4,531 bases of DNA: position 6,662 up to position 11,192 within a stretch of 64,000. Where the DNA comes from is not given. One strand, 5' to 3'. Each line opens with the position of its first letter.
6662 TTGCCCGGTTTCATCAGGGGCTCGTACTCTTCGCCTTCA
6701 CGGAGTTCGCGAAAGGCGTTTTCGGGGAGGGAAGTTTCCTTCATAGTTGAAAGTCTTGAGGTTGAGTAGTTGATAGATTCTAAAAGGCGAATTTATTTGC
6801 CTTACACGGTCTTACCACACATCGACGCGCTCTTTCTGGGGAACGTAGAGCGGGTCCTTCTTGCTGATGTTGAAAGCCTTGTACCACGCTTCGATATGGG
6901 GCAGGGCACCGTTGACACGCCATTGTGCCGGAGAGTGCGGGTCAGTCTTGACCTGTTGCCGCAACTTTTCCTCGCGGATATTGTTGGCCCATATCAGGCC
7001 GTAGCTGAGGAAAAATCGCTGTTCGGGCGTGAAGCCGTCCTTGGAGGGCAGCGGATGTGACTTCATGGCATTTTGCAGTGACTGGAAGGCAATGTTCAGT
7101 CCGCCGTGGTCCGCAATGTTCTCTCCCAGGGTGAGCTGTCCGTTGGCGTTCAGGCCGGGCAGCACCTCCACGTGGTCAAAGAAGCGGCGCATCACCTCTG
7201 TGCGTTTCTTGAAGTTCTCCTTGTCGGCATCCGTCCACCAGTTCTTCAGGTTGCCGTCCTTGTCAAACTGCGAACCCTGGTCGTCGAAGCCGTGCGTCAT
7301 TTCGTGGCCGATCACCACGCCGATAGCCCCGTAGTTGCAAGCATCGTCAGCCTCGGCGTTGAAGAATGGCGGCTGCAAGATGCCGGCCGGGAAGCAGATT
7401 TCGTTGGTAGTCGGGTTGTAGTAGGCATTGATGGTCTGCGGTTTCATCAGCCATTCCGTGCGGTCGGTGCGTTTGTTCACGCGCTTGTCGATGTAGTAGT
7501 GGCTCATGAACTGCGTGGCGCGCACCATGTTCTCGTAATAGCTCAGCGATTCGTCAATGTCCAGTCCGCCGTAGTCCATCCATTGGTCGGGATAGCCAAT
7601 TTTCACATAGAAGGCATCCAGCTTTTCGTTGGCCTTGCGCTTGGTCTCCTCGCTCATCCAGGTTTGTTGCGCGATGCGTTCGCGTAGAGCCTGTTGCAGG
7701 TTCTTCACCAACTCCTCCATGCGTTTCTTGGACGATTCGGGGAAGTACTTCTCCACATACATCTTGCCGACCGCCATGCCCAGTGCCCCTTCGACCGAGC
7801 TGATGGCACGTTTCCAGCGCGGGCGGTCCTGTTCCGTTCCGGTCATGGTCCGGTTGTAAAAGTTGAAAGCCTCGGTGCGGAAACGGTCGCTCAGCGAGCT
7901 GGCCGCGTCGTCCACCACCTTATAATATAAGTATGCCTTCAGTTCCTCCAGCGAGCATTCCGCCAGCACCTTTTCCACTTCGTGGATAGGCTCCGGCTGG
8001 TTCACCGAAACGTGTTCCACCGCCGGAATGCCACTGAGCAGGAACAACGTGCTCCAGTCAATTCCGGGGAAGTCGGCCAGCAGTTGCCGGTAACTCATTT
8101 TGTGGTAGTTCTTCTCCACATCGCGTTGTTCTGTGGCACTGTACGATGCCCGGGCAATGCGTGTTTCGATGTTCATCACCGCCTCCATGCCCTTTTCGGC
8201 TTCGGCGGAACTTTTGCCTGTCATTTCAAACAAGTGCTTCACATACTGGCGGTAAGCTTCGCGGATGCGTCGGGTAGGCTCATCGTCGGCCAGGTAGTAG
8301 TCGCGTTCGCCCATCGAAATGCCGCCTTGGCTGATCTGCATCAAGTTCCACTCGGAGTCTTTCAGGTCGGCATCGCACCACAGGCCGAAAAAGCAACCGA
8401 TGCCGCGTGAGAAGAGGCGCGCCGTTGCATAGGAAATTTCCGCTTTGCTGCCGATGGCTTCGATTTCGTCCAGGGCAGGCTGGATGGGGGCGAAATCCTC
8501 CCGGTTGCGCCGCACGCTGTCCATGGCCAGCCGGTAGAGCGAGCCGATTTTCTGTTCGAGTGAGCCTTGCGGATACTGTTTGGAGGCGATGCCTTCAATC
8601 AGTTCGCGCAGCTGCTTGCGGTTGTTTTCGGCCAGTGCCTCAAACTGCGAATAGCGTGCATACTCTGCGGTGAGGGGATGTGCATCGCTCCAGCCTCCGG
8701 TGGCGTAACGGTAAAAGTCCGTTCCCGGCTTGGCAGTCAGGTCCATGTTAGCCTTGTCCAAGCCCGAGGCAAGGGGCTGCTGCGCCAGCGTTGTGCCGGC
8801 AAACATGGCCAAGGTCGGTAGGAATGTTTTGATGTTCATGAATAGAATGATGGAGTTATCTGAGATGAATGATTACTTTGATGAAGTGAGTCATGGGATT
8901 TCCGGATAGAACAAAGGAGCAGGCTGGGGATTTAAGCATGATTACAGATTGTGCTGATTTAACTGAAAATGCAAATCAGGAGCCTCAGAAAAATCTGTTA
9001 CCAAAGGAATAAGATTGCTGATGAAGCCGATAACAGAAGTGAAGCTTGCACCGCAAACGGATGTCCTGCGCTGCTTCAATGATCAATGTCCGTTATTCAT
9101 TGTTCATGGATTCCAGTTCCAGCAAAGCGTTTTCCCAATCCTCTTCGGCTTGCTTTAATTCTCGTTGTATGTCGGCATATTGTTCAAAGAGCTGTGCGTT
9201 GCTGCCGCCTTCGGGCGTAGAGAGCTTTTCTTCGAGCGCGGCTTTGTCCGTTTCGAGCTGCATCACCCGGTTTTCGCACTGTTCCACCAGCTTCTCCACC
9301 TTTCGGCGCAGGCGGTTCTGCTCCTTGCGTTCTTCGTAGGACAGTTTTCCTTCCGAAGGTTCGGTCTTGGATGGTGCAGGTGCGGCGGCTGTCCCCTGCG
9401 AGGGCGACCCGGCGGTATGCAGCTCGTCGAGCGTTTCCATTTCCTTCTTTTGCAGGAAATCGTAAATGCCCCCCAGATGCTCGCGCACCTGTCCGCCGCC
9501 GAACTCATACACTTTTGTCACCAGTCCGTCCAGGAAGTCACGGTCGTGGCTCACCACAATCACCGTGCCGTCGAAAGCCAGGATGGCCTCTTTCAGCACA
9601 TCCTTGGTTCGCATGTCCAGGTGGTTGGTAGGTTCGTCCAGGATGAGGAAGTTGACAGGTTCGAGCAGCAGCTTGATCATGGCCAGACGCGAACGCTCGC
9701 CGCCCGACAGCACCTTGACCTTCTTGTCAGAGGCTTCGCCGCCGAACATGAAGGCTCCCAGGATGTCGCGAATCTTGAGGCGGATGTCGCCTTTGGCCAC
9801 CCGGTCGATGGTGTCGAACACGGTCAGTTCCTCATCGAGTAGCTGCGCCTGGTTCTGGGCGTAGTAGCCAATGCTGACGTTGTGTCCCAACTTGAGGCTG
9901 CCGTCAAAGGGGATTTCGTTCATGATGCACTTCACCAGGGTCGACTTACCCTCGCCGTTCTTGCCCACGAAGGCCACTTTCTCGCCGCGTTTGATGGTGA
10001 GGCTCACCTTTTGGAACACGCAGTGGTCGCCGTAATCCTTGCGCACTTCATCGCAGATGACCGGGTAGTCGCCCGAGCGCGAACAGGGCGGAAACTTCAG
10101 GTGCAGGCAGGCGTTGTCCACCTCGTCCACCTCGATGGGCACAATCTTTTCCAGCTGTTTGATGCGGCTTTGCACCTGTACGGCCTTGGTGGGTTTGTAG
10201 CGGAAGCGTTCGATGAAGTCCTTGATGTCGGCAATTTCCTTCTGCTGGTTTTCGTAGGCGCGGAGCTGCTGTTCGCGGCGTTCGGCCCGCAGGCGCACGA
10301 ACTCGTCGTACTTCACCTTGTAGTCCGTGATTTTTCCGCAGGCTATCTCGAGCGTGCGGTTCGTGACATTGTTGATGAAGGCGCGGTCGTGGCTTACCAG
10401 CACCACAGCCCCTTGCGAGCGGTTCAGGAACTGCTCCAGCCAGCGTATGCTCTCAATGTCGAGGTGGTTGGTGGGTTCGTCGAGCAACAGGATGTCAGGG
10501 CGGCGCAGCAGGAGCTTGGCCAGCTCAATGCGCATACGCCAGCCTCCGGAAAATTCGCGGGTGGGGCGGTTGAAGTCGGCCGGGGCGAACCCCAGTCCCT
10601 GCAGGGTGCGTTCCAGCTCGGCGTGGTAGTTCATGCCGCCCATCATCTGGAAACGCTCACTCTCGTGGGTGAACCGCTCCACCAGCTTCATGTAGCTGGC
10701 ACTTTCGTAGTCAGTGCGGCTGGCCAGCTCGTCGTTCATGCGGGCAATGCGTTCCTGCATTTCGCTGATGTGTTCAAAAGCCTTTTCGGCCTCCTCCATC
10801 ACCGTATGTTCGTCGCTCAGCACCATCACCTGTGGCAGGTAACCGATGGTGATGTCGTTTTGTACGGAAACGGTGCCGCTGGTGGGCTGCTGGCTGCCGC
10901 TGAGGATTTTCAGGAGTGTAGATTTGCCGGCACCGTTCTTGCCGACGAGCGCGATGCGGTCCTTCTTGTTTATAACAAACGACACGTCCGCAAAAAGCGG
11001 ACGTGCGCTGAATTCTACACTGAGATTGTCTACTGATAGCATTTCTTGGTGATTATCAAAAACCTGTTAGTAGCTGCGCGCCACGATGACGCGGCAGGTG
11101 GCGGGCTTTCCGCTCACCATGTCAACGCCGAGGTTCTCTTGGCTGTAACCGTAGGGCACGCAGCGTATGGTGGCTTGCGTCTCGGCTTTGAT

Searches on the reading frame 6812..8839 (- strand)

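Call 8: search_protein_families(library=pfam, proteins=[window:6812-8839:-], max_evalue=0.01)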
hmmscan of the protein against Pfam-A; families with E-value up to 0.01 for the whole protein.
window:6812-8839:- (675 aa): 2 families
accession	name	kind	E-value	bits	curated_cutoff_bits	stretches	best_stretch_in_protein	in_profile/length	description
PF05649.18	Peptidase_M13_N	-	9e-124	414.2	32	1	38-417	1-381/381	Peptidase family M13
PF01431.27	Peptidase_M13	-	9.9e-72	241.3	24.5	1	471-672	1-205/205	Peptidase family M13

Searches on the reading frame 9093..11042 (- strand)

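Call 8: search_protein_families(library=pfam, proteins=[window:9093-11042:-], max_evalue=0.01)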
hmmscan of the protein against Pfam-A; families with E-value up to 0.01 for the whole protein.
window:9093-11042:- (649 aa): 27 families (the best 25 are shown)
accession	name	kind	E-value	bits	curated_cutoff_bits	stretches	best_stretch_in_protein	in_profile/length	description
PF00005.33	ABC_tran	-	1.4e-50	171.9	25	2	18-192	2-137/137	ABC transporter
PF12848.13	ABC_tran_Xtn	-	1.5e-27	95.9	25.9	1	231-311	1-81/85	ABC transporter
PF13304.12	AAA_21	-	1.5e-16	61.8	27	2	31-68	3-46/304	AAA domain, putative AbiEii toxin, Type IV TA system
PF13555.12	AAA_29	-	5.4e-09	36.1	27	1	17-44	12-39/61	P-loop containing region of AAA domain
PF02463.25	SMC_N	-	4.3e-08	33.3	40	1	250-505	100-203/220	RecF/RecN/SMC N terminal domain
PF00350.29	Dynamin_N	-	5.1e-08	33.6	27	1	30-224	1-144/168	Dynamin family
PF01926.29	MMR_HSR1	-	3.3e-07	30.8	21.9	1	29-83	1-58/113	50S ribosome-binding GTPase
PF03193.22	RsgA_GTPase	-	5.8e-07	29.9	30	1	26-61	106-140/174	RsgA GTPase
PF13401.12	AAA_22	-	1.6e-05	25.7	27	0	30-62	8-33/130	AAA domain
PF16326.10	ABC_tran_CTD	-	2e-05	25.2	32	1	578-637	2-65/69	ABC transporter C-terminal domain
PF13175.12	AAA_15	-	6.7e-05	23.1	32.1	0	29-48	25-44/374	AAA ATPase domain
PF00910.28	RNA_helicase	-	7.3e-05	23.7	21.5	0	30-89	1-68/105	RNA helicase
PF12775.13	AAA_7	-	0.00013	22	25.8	0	347-406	27-86/181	P-loop containing dynein motor region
PF13476.12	AAA_23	-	0.00016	22.8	27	0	30-47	22-39/201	AAA domain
PF05729.18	NACHT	-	0.00026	21.3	26.7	0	356-376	3-23/167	NACHT domain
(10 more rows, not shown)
